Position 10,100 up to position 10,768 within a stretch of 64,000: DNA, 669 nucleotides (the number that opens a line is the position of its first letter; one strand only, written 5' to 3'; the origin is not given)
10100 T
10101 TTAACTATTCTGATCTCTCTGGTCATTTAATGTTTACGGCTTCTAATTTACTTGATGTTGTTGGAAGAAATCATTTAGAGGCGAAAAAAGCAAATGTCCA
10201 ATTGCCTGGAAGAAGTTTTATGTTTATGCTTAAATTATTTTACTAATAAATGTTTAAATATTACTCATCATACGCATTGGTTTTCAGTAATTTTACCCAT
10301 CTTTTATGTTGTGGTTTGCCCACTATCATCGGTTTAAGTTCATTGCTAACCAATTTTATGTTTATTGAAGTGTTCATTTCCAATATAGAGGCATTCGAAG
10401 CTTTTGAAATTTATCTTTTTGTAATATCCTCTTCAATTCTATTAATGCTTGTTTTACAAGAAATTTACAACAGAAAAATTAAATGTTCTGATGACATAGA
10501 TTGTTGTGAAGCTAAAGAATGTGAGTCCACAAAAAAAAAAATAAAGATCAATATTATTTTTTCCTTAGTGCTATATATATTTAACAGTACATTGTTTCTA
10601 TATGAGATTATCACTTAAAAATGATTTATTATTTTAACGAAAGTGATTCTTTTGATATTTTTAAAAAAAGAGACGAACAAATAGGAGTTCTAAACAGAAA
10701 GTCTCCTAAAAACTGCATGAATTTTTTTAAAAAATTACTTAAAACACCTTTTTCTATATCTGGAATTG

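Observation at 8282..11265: Three-gene operon: TonB-dependent receptor, MerT-like membrane protein and an HxD...H cytoplasmic protein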

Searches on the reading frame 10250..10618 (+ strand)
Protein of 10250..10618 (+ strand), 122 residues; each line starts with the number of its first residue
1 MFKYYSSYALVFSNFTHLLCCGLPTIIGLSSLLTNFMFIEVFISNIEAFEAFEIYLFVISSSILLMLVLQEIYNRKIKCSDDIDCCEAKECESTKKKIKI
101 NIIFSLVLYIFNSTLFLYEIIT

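Call 3: search_protein_families(library=pfam, proteins=[window:10250-10618:+], max_evalue=0.1)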
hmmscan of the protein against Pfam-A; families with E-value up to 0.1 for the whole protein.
window:10250-10618:+ (122 aa): 0 families

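Call 4: search_protein_families(library=ncbifam, proteins=[window:10250-10618:+], max_evalue=0.1)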
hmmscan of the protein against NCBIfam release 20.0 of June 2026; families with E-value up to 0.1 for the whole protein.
window:10250-10618:+ (122 aa): 1 family
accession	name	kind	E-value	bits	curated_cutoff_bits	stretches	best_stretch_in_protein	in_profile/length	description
NF010314.2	PRK13751.2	equivalog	0.0051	16.9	150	1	33-108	31-103/116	mercuric ion transporter MerT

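Call 9: find_homologous_proteins(query=window:10250-10618:+, max_evalue=0.001)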
Query window:10250-10618:+ (122 aa): 25 proteins with E <= 0.001 among 46 candidates.
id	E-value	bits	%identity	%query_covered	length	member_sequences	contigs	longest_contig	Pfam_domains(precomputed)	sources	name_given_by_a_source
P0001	3.2e-69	249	100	100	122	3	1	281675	-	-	-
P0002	1.6e-55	204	83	100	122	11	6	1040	-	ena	-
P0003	2.7e-42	162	68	92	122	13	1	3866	-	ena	-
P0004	2.9e-39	152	59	100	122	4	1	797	-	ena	-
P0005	1.8e-36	143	59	99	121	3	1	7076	-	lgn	-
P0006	1.9e-36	143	59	99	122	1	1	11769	-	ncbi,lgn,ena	-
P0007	1.3e-35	140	55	98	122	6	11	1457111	-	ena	-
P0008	1.6e-35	140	60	99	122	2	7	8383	-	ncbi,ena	-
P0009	3.4e-34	136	53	99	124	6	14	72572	-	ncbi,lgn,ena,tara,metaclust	ncbi:MAG: hypothetical protein ACJ0G4_07660 [Alphaproteobacteria bacterium]|tara:strand:- start:364 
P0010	6.8e-34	135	55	98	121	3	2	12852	-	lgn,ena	-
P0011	1.6e-33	134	56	99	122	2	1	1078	-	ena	-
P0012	3.8e-33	132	51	98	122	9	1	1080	-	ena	-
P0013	5.2e-33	132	57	100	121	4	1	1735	-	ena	-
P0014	5.0e-32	129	50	99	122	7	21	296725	-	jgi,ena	-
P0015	4.0e-31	126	53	99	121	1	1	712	-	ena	-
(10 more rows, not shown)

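Call 10: find_encoding_contigs(protein=P0007, flank=8000, max_places=3)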
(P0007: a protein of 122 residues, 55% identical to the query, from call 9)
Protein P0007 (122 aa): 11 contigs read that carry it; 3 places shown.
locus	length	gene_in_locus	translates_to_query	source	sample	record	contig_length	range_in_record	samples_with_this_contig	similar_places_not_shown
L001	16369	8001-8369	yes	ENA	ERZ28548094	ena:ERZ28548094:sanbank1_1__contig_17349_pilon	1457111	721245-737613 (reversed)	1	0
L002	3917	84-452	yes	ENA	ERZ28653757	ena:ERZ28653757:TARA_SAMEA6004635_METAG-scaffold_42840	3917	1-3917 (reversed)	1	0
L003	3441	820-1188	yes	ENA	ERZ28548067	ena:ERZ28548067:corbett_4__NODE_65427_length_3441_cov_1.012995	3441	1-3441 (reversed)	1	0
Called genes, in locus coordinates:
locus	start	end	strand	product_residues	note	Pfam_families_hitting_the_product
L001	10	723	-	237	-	PF00270:DEAD, PF04851:ResIII, PF18766:SWI2_SNF2 (faint), PF09848:SLFN-g3_helicase (weak)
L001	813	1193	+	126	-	PF02261:Asp_decarbox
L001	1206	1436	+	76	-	-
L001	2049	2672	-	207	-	-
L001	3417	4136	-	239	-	PF00565:SNase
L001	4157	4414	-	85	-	-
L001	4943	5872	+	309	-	PF13409:GST_N_2, PF13410:GST_C_2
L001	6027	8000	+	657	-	PF07715:Plug, PF00593:TonB_dep_Rec_b-barrel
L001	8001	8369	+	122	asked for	-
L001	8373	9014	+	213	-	PF08856:DUF1826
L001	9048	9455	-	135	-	-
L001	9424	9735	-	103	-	PF00403:HMA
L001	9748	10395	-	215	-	-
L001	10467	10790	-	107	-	-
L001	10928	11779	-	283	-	PF02074:Peptidase_M32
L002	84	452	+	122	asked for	-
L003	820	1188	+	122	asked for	-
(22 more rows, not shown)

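Call 11: find_encoding_contigs(protein=P0014, flank=8000, max_places=3)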
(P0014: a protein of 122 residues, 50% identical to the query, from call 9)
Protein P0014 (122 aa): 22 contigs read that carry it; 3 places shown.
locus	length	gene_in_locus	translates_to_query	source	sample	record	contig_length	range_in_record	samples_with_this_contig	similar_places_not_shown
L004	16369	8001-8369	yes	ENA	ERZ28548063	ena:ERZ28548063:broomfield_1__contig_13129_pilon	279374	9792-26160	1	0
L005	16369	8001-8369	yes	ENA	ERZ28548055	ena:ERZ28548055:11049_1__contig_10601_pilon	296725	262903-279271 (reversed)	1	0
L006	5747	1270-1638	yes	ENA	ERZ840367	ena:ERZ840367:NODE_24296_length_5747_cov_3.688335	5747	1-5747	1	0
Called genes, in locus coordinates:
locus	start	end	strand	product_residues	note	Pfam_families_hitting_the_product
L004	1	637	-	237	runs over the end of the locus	PF00070:Pyr_redox (faint), PF00743:FMO-like, PF01266:DAO (faint), PF01946:Thi4, PF07992:Pyr_redox_2, PF13450:NAD_binding_8, PF13738:Pyr_redox_3, PF13434:Lys_Orn_oxgnase (weak), +1 more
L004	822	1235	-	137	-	PF19795:DUF6279 (weak)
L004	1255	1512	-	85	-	-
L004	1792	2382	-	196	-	PF01545:Cation_efflux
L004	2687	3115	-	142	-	PF16747:Adhesin_E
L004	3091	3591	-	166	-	PF00565:SNase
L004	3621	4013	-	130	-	-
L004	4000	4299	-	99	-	PF00403:HMA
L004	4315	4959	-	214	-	-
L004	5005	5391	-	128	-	-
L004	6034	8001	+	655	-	PF07715:Plug, PF00593:TonB_dep_Rec_b-barrel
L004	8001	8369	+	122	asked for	-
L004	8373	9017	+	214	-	PF08856:DUF1826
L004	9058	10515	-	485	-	PF02074:Peptidase_M32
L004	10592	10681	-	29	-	-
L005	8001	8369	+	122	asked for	-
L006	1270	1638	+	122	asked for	-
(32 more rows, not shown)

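Call 12: find_encoding_contigs(protein=P0009, flank=8000, max_places=3)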
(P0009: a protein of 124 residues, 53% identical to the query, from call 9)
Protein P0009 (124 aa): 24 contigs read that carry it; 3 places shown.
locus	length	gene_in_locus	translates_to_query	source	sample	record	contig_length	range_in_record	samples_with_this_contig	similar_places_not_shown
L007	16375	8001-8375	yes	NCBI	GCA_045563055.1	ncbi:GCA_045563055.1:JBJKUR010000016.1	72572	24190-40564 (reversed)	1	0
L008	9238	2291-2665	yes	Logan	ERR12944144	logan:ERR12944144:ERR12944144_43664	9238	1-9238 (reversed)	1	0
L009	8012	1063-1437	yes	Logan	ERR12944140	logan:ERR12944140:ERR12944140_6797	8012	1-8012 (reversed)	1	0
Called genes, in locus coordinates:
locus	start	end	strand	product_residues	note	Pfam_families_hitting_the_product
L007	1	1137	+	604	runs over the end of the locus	PF00009:GTP_EFTU, PF01926:MMR_HSR1 (faint), PF22042:EF-G_D2 (weak), PF03144:GTP_EFTU_D2, PF00679:EFG_C, PF21018:BipA_C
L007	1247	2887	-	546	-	PF00270:DEAD, PF04851:ResIII, PF00271:Helicase_C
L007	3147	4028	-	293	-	PF19795:DUF6279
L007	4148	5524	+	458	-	PF00515:TPR_1 (faint), PF07719:TPR_2 (faint), PF13428:TPR_14 (faint), PF13431:TPR_17 (faint), PF24575:TPR_Slam (faint), PF12895:ANAPC3 (faint), PF13181:TPR_8 (faint), PF13374:TPR_10 (faint), +3 more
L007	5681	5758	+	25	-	PF08042:PqqA (weak)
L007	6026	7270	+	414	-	PF07715:Plug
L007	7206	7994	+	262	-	PF00593:TonB_dep_Rec_b-barrel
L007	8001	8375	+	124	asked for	-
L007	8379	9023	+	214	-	PF08856:DUF1826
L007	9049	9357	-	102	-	-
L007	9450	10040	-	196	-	-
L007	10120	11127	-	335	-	PF04307:YdjM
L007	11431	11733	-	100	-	-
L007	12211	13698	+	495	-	PF02074:Peptidase_M32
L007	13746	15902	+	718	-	PF04879:Molybdop_Fe4S4 (weak), PF00384:Molybdopterin, PF01568:Molydop_binding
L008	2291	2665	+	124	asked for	-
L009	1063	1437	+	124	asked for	-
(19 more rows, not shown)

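Call 14: find_related_loci(query=A1, collection=genome_contigs, flank=10000)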
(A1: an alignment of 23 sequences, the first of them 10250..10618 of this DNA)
Query A1 (122 aa) in genome_contigs; peptide patterns used: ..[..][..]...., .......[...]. (x = any residue, [..] = any of these).
69 stretches matched a pattern; 16 encode a relative of the query (tblastn E <= 1e-3); 16 distinct loci.
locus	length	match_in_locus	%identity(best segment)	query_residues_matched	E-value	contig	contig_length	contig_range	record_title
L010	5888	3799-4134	68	1-112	3e-47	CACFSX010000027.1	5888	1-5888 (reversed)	uncultured Alphaproteobacteria bacterium isolate AG-908-P05 genome assembly, contig: AG-908-P05_NODE_27, whole genome sh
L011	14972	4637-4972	65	1-112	9e-45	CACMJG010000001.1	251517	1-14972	MAG: uncultured Alphaproteobacteria bacterium isolate AG-891-J16 genome assembly, contig: AG-891-J16_NODE_1, whole genom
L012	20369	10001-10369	53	1-121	1e-40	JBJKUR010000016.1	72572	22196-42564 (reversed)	MAG: Alphaproteobacteria bacterium isolate LRMED-288 Alphaproteobacteria-LRMED-288-C7, whole genome shotgun sequence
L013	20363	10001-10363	51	1-121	7e-38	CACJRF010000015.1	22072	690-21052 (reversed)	MAG: uncultured Alphaproteobacteria bacterium isolate AG-915-O07 genome assembly, contig: AG-915-O07_NODE_15, whole geno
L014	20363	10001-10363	51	1-121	8e-38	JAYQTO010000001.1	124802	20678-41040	MAG: Alphaproteobacteria bacterium isolate SD3109_NP_metabat_bins_2.tsv.358 contig_10209_pilon, whole genome shotgun seq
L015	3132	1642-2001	52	1-121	1e-36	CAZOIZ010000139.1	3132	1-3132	MAG TPA_asm: uncultured Rhodobacterales bacterium isolate binchicken_co76_478 genome assembly, contig: NODE_42876_length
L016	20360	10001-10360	57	1-121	4e-36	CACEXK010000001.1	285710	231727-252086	uncultured Alphaproteobacteria bacterium isolate AG-404-M02 genome assembly, contig: AG-404-M02_NODE_1, whole genome sho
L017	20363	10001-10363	47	1-121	3e-35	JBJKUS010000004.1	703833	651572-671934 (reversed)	MAG: Alphaproteobacteria bacterium isolate LRMED-289 Alphaproteobacteria-LRMED-289-C4, whole genome shotgun sequence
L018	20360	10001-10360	50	1-121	3e-32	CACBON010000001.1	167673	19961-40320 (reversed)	uncultured Alphaproteobacteria bacterium isolate AG-359-F09 genome assembly, contig: AG-359-F09_NODE_1, whole genome sho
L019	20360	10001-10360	50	1-121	3e-32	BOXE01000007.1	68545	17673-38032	MAG: Alphaproteobacteria bacterium CM1_5m.P40 DNA, sequence07, whole genome shotgun sequence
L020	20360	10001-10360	51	1-121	4e-32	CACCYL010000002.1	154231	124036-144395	uncultured Alphaproteobacteria bacterium isolate AG-903-D15 genome assembly, contig: AG-903-D15_NODE_2, whole genome sho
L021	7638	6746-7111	50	1-121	4e-30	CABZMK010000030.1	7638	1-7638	MAG: uncultured Alphaproteobacteria bacterium isolate AG-337-K15 genome assembly, contig: AG-337-K15_NODE_30, whole geno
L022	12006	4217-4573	46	1-121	4e-28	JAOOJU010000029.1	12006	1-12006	Rickettsiales bacterium isolate AH-716-M15 AH-716-M15_NODE_29, whole genome shotgun sequence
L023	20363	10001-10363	53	1-121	2e-27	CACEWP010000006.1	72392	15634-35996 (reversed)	uncultured Alphaproteobacteria bacterium isolate AG-907-I19 genome assembly, contig: AG-907-I19_NODE_6, whole genome sho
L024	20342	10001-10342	37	6-119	3e-21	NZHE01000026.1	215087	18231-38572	MAG: Rickettsiales bacterium isolate MED657 76290, whole genome shotgun sequence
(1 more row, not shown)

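Call 33: search_protein_representatives(alignment_id=A1)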
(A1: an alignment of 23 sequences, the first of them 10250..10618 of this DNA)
Query: 23 sequences, 122 profile positions. Proteins with E-value up to 0.001 (for the whole library): 116; up to 1e-10: 30; up to 1e-30: 6. The best 116 are listed.
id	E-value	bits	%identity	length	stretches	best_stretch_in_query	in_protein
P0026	1.6e-49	183.4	-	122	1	1-121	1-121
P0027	1.0e-40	154.9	-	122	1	1-121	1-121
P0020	7.1e-38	145.7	-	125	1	1-105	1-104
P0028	3.6e-33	130.5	-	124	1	2-121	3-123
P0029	5.7e-32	126.7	-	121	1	1-121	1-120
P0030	8.4e-32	126.1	-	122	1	1-122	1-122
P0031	8.7e-30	119.6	-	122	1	1-121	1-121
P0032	7.9e-29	116.5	-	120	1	1-122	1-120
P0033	2.3e-28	115.0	-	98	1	1-97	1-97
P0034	2.6e-26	108.4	-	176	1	1-87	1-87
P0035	3.7e-23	98.2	-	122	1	1-121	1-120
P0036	2.7e-22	95.4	-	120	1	3-119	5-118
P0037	3.4e-22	95.1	-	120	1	1-119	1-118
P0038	4.4e-21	91.5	-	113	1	1-122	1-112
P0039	6.1e-21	91.0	-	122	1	2-120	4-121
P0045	2.4e-14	69.8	-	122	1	1-120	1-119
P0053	7.5e-11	58.5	-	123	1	4-117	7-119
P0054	2.1e-10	57.0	-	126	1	6-117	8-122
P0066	6.2e-09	52.3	-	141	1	10-116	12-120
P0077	5.0e-08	49.3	-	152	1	10-116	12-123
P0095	3.2e-07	46.7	-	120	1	1-117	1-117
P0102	2.8e-06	43.7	-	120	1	7-118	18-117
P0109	6.7e-06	42.5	-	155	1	7-117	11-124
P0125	7.0e-05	39.2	-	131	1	12-113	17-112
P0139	5.4e-04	36.3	-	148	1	9-117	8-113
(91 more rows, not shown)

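Call 35: predict_structure(alignment_id=A1)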
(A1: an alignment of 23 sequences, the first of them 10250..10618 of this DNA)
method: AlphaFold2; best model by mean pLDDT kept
length: 122 residues; sequences in the alignment: 23
mean_pLDDT: 71.6   pTM: 0.33
mean pLDDT of the five models: 71.6, 68.9, 68.5, 63.3, 59.0
residues with pLDDT >= 90: 0; 70-90: 78; 50-70: 44; < 50: 0
segments of 3 or more residues with pLDDT < 50: none
pLDDT, mean of each block of 10 residues (from residue 1): 67 80 80 75 66 76 78 65 55 66 77 74 67
secondary structure, 60 per line:
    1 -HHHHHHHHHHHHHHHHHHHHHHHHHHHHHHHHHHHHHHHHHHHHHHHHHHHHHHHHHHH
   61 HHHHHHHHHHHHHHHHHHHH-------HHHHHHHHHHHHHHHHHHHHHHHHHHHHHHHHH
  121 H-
elements in order: H2-80 H88-121
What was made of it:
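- The AlphaFold2 model of the small protein is poor (pLDDT 71.6, pTM 0.33, call 35), so the three-helix fold and topology rest on hydropathy alone.
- Tried and rejected: AlphaFold2 on a 23-sequence alignment gave only long helices (pLDDT 71.6, pTM 0.33, call 35).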

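Call 36: search_protein_families(library=pfam, proteins=[P0054, P0066, P0077, P0109, P0139, P0053, P0095, P0045, P0125, P0102], max_evalue=1)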
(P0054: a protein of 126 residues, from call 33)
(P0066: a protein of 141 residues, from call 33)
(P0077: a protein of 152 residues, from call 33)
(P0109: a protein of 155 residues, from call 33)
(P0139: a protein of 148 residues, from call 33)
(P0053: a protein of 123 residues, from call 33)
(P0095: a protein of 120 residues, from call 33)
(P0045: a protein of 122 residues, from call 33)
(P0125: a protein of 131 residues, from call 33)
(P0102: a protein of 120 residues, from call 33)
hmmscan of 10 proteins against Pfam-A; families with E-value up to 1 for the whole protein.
P0054 (126 aa): 0 families

P0066 (141 aa): 1 family
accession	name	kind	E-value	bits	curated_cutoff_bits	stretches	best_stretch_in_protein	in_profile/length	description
PF10348.14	DUF2427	-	0.01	16.1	23.8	1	34-79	23-67/105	Domain of unknown function (DUF2427)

P0077 (152 aa): 3 families
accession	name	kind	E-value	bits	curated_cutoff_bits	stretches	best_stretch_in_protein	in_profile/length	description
PF05552.17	MS_channel_1st_1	-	0.015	15.6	22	1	60-79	14-33/50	Mechanosensitive ion channel, conserved TM helix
PF03350.21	UPF0114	-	0.017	15.8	23.1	1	108-148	55-95/117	Uncharacterized protein family, UPF0114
PF02516.20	STT3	-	0.085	12.8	24.5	1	21-83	289-352/405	Oligosaccharyl transferase STT3, N-terminal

P0109 (155 aa): 3 families
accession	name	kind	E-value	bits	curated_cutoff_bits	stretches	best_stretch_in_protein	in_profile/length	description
PF07690.21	MFS_1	-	0.039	13.3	33.4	1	31-124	210-286/347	Major Facilitator Superfamily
PF05756.17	S-antigen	-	0.13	13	27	1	107-127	3-23/83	S-antigen protein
PF17000.10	Asp5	-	0.54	10.9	25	1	104-128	44-68/71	Accessory secretory protein Sec, Asp5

P0139 (148 aa): 0 families

P0053 (123 aa): 1 family
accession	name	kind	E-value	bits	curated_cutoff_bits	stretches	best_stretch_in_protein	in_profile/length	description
PF24263.1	DUF7464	-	0.046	13.7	27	1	34-60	23-47/61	Domain of unknown function (DUF7464)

P0095 (120 aa): 0 families

P0045 (122 aa): 1 family
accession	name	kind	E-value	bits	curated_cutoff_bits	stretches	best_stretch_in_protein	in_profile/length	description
PF01616.22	Orbi_NS3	-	0.19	11.7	27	1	16-80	85-150/179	Orbivirus NS3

P0125 (131 aa): 2 families
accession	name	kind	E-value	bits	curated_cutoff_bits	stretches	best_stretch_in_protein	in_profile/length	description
PF02411.20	MerT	-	0.014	15.9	32.9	1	7-90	7-82/116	MerT mercuric transport protein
PF23379.1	DUF7096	-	0.18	12.1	27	1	15-45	4-35/208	Domain of unknown function (DUF7096)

P0102 (120 aa): 2 families
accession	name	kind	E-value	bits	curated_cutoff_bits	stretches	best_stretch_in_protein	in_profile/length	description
PF01529.25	DHHC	-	0.043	14.3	28.7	1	56-115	45-112/133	DHHC palmitoyltransferase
PF15831.10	SMIM5_18_22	-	0.12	13.2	29.3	1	63-87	32-56/56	Small integral membrane protein 5/18/22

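Call 38: find_homologous_proteins(query=A2, max_evalue=0.001)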
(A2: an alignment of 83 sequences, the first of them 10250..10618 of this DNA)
Query A2 (83 sequences) (122 aa, profile of the alignment): 129 proteins with E <= 0.001 among 6547 candidates; the best 120 are listed.
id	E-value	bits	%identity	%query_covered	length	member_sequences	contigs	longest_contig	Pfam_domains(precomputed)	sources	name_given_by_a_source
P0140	4.4e-40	154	27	91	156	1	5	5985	-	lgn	-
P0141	5.2e-40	154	23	91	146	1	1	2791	-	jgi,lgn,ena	-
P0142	1.3e-39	153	24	90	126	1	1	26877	-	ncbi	-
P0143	2.2e-39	152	25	75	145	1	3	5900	-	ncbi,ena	-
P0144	3.9e-39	151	25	90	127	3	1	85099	-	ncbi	-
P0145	5.2e-39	151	22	92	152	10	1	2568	-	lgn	-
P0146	5.3e-39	151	30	86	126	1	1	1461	-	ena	-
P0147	5.4e-39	151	28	91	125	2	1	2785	-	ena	-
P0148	5.9e-39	151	26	90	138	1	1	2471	-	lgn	-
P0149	6.8e-39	150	27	89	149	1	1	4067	-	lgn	-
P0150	1.4e-38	149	28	90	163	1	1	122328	-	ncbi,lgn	-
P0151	1.6e-38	149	29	93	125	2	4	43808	-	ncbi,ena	-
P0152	3.8e-38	148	27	90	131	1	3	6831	-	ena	-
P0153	4.0e-38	148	26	90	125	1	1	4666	-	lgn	-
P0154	5.7e-38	147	27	89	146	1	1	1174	-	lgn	-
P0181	1.9e-36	142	21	90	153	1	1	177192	-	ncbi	-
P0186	6.3e-36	141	30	98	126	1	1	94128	-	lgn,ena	-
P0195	1.5e-35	140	25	92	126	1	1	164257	-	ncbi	-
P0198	3.3e-35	138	27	88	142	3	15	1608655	-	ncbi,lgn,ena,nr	ncbi:MAG: hypothetical protein KDJ26_07385 [Alphaproteobacteria bacterium]|nr:hypothetical protein [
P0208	2.3e-34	136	27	70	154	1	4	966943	-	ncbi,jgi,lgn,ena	-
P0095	1.2e-33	133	22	95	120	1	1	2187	-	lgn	-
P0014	2.2e-28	116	50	99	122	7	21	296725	-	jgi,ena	-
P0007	5.0e-28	115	55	98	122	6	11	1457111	-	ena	-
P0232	5.5e-28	115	21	79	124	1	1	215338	-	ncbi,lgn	-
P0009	6.7e-28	115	53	99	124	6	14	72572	-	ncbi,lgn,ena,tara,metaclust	ncbi:MAG: hypothetical protein ACJ0G4_07660 [Alphaproteobacteria bacterium]|tara:strand:- start:364 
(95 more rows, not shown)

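Call 39: find_encoding_contigs(protein=P0198, flank=7000, max_places=2)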
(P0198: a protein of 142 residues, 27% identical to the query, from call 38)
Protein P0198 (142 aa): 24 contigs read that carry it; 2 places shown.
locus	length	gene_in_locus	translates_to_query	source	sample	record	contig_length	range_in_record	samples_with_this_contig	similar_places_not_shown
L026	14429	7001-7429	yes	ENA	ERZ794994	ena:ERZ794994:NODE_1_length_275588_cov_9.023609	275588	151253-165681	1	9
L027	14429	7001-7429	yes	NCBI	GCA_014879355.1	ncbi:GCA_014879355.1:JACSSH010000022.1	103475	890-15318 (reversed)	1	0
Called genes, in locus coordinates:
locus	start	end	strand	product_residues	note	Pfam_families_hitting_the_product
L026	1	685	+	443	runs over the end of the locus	PF03447:NAD_binding_3, PF00742:Homoserine_dh, PF01842:ACT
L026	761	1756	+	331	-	PF03320:FBPase_glpX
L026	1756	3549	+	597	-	PF01368:DHH, PF02272:DHHA1, PF17768:RecJ_OB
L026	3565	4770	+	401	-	PF00278:Orn_DAP_Arg_deC, PF02784:Orn_Arg_deC_N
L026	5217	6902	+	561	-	-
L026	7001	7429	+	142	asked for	-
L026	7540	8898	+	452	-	PF00270:DEAD, PF04851:ResIII, PF00271:Helicase_C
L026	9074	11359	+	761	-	PF03968:LptD_N (faint), PF04453:LptD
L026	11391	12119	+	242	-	-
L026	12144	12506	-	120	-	PF07027:DUF1318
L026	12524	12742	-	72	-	PF13617:Lipoprotein_19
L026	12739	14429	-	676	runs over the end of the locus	PF11739:YdbH-like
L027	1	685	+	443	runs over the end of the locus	PF03447:NAD_binding_3, PF00742:Homoserine_dh, PF01842:ACT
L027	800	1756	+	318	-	PF03320:FBPase_glpX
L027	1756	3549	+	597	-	PF01368:DHH, PF02272:DHHA1, PF17768:RecJ_OB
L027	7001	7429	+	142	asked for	-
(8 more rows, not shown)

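Call 40: find_encoding_contigs(protein=P0208, flank=7000, max_places=2)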
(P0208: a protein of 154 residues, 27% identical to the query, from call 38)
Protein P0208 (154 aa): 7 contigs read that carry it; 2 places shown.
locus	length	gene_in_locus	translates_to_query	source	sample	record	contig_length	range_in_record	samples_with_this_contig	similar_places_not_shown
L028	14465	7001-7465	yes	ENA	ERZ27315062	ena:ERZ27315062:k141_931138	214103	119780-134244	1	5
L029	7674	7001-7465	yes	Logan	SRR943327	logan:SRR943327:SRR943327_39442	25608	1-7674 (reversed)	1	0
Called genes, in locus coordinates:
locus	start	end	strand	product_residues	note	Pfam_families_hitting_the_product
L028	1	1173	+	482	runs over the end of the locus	PF01435:Peptidase_M48, PF23914:TPR_CcmH_CycH (faint), PF13428:TPR_14 (faint), PF14559:TPR_19 (faint), PF13432:TPR_16 (weak)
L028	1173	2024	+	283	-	PF18312:ScsC_N, PF13098:Thioredoxin_2 (weak), PF13462:Thioredoxin_4, PF01323:DSBA, PF13743:Thioredoxin_5 (faint)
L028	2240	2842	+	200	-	PF01323:DSBA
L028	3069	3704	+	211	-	PF04314:LpqE-like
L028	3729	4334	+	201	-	PF00702:Hydrolase, PF13419:HAD_2, PF13242:Hydrolase_like (weak)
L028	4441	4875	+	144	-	PF01220:DHquinase_II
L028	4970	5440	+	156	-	PF00364:Biotin_lipoyl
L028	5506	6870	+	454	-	PF00289:Biotin_carb_N, PF02222:ATP-grasp, PF02786:CPSase_L_D2, PF07478:Dala_Dala_lig_C, PF02785:Biotin_carb_C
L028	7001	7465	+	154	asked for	-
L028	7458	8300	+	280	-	-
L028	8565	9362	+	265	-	-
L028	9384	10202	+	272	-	-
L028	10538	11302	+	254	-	PF02562:PhoH, PF13604:AAA_30, PF13245:AAA_19 (weak)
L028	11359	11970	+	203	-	PF02630:SCO1-SenC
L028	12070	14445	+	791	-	PF11412:DsbD_N, PF02683:DsbD_TM, PF13899:Thioredoxin_7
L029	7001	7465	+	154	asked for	-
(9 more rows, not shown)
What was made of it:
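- One wider-family locus (L028) lies among DsbA, ScsC, SCO1 and DsbD genes (call 40).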
